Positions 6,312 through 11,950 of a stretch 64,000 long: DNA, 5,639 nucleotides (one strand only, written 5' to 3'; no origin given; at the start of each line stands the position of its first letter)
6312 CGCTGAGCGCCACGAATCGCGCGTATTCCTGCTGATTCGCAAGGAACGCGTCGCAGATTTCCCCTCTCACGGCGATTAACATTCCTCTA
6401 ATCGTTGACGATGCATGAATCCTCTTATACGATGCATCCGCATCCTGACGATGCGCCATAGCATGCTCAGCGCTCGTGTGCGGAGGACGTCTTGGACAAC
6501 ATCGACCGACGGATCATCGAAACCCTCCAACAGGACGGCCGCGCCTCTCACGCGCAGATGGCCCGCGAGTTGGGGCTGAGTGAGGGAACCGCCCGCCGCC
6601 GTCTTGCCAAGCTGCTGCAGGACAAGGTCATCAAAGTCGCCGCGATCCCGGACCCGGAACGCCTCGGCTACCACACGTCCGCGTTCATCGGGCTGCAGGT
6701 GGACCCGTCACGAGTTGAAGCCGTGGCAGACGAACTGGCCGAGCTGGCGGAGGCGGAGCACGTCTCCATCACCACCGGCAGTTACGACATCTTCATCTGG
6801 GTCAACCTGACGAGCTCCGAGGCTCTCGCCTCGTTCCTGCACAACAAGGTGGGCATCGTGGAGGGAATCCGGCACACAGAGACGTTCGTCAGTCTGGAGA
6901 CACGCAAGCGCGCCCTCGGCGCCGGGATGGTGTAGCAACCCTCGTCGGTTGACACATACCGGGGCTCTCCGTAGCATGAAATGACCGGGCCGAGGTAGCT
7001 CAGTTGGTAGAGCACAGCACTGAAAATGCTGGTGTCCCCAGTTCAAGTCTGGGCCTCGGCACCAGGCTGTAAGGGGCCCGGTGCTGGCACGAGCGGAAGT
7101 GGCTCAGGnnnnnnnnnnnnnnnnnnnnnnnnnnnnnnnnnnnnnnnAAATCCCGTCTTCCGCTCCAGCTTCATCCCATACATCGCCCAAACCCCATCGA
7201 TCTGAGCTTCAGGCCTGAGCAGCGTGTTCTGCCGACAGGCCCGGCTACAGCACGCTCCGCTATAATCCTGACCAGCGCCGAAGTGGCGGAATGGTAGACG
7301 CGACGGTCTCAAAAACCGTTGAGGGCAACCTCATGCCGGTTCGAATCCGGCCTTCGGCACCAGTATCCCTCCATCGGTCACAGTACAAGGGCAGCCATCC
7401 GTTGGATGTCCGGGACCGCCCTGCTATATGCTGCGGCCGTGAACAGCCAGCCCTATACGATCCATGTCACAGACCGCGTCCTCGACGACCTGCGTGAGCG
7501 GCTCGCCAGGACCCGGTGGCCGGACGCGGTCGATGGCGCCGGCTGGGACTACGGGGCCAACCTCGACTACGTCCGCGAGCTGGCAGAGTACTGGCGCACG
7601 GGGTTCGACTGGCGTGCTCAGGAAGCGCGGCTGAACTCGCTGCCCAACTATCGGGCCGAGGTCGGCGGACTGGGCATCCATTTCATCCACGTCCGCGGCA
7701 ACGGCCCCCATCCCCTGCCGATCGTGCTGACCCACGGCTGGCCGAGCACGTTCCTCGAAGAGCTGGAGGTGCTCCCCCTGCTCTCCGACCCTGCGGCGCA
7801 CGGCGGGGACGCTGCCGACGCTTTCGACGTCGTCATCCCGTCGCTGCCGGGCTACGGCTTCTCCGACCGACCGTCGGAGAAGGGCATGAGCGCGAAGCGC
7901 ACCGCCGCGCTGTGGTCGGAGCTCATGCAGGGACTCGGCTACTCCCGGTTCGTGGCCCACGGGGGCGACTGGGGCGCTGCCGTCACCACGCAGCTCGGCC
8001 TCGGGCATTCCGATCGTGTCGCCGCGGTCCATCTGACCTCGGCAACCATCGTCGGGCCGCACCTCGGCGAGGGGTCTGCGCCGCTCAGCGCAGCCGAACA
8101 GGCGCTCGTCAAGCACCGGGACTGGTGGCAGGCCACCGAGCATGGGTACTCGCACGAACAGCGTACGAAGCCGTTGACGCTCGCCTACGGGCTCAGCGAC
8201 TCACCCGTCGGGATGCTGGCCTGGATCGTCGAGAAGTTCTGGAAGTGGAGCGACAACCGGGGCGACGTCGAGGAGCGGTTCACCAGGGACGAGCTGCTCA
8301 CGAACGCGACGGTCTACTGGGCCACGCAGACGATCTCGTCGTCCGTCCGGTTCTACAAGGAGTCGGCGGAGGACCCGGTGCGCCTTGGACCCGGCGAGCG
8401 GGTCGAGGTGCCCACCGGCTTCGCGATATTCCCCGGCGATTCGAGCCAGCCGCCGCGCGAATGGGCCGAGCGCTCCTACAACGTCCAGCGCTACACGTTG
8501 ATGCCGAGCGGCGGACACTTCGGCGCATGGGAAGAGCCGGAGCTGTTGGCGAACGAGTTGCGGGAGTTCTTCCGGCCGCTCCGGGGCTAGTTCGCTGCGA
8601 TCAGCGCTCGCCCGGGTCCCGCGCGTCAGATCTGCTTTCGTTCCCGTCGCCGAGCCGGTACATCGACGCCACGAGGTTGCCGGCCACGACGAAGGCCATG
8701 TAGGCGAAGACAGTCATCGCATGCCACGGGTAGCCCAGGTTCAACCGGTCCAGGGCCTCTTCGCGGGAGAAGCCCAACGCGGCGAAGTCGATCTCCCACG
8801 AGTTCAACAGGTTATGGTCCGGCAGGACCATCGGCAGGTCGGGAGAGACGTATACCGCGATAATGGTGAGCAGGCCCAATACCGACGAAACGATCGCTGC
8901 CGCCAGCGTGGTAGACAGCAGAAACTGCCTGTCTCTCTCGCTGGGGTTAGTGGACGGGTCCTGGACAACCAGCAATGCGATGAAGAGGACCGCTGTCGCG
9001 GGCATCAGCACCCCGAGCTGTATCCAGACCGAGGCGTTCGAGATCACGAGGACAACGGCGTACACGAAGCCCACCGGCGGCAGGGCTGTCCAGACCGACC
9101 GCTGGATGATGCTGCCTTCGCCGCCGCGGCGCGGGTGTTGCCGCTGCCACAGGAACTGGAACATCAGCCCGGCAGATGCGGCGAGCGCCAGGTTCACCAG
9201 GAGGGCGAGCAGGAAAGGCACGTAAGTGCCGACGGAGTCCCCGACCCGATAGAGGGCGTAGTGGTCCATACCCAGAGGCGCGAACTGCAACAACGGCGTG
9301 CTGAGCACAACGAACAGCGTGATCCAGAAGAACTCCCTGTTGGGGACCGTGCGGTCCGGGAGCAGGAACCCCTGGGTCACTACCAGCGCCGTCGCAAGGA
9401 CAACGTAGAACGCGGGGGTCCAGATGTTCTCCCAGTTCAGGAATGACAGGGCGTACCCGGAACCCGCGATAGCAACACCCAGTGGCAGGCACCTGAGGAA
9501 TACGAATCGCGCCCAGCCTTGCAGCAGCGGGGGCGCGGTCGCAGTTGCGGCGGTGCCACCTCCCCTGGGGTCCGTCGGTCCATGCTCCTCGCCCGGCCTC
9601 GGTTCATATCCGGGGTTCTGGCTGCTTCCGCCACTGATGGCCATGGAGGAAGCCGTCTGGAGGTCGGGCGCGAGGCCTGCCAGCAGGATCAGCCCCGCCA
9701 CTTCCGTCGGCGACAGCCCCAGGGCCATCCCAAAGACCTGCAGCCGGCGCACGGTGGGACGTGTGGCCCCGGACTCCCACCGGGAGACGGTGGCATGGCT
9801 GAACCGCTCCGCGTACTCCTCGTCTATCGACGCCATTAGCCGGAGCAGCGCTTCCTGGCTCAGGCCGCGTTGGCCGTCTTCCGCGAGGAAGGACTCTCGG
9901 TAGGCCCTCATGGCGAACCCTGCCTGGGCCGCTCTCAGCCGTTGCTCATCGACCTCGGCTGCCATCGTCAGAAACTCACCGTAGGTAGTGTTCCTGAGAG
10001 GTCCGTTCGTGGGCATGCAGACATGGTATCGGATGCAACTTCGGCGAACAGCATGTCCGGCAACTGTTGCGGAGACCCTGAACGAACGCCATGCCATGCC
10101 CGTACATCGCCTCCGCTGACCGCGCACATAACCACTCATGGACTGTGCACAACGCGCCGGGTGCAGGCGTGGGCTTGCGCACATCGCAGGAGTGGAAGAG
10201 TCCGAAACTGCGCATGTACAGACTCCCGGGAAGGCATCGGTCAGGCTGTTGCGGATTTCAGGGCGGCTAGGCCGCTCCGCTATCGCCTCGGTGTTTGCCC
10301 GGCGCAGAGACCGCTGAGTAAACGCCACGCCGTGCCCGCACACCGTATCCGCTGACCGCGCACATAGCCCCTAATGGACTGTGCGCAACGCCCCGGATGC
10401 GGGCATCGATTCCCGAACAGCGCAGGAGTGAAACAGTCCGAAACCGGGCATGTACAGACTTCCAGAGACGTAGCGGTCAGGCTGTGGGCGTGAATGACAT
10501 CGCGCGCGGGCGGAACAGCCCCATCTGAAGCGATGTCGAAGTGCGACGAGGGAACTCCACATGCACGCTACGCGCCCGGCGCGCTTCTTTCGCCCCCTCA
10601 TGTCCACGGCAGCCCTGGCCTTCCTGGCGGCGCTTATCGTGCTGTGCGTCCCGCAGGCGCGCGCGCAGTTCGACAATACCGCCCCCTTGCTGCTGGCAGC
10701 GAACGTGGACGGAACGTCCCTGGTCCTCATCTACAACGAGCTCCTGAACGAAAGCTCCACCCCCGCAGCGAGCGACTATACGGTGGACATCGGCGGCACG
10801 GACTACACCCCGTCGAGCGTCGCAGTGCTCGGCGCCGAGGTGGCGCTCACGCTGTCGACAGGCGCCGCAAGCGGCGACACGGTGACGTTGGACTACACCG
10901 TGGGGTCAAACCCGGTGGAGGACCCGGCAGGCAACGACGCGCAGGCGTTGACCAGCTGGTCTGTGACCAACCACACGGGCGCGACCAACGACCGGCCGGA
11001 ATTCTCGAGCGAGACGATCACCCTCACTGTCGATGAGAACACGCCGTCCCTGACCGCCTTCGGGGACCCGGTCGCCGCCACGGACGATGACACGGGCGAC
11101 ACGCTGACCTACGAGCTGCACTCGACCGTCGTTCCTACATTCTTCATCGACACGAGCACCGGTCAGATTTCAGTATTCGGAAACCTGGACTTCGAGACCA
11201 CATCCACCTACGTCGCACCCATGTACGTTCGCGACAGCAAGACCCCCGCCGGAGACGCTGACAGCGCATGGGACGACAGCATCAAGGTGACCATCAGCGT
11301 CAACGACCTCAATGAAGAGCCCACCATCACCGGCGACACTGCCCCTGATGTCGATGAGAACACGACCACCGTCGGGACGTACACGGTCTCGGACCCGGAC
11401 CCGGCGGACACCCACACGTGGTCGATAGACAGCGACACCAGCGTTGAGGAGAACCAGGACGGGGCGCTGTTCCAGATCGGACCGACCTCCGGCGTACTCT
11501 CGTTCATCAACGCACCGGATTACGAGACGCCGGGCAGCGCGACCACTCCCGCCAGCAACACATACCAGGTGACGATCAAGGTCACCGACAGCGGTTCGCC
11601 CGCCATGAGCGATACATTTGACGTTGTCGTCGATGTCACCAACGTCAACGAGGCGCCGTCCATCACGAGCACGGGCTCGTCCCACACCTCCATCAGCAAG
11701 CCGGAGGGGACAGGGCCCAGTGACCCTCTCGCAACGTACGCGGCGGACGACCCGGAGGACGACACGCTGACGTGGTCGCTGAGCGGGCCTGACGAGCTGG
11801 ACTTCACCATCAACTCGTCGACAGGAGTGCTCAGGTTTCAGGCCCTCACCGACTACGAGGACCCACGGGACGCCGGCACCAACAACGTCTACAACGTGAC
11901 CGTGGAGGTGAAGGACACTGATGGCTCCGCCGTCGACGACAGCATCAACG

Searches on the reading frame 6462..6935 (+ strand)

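Call 29: search_protein_families(library=pfam, proteins=[window:6462-6935:+], max_evalue=0.00001)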
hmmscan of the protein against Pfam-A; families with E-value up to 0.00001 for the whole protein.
window:6462-6935:+ (157 aa): 4 families
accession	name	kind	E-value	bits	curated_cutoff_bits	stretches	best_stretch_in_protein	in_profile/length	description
PF13404.12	HTH_AsnC-type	-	2.7e-15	56.3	27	1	11-51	1-41/42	AsnC-type helix-turn-helix domain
PF13412.12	HTH_24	-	1.6e-14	53.6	21.9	1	11-58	1-48/48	Winged helix-turn-helix DNA-binding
PF01037.27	AsnC_trans_reg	-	1.1e-12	48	25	1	76-147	1-73/73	Lrp/AsnC ligand binding domain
PF22482.2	AsnC_trans_reg_3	-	6.7e-07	29.8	24.4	1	85-149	24-87/95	PF0864 C-terminal dimeric alpha+beta barrel domain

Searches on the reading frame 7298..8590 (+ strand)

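Call 29: search_protein_families(library=pfam, proteins=[window:7298-8590:+], max_evalue=0.00001)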
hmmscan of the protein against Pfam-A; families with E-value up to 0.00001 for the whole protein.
window:7298-8590:+ (430 aa): 3 families
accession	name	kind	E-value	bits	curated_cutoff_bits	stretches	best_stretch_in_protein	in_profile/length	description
PF06441.18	EHN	-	2.8e-37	127.7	22.8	1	51-154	2-106/107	Epoxide hydrolase N terminus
PF00561.26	Abhydrolase_1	-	1.2e-15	58.3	25.8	1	141-278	2-125/245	alpha/beta hydrolase fold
PF12697.13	Abhydrolase_6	-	5.1e-09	37.5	26.3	1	142-419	1-216/217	Alpha/beta hydrolase family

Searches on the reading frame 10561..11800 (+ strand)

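Call 48: search_protein_families(library=pfam, proteins=[window:10561-11800:+], max_evalue=0.01)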
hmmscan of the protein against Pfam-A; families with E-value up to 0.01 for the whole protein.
window:10561-11800:+ (413 aa): 2 families
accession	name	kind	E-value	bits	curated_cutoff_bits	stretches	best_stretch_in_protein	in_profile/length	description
PF00028.23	Cadherin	-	3e-18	66.5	28.8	2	264-360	5-93/93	Cadherin domain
PF13753.12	SWM_repeat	-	6.9e-12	45.9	27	1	38-114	2-83/86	Putative flagellar system-associated repeat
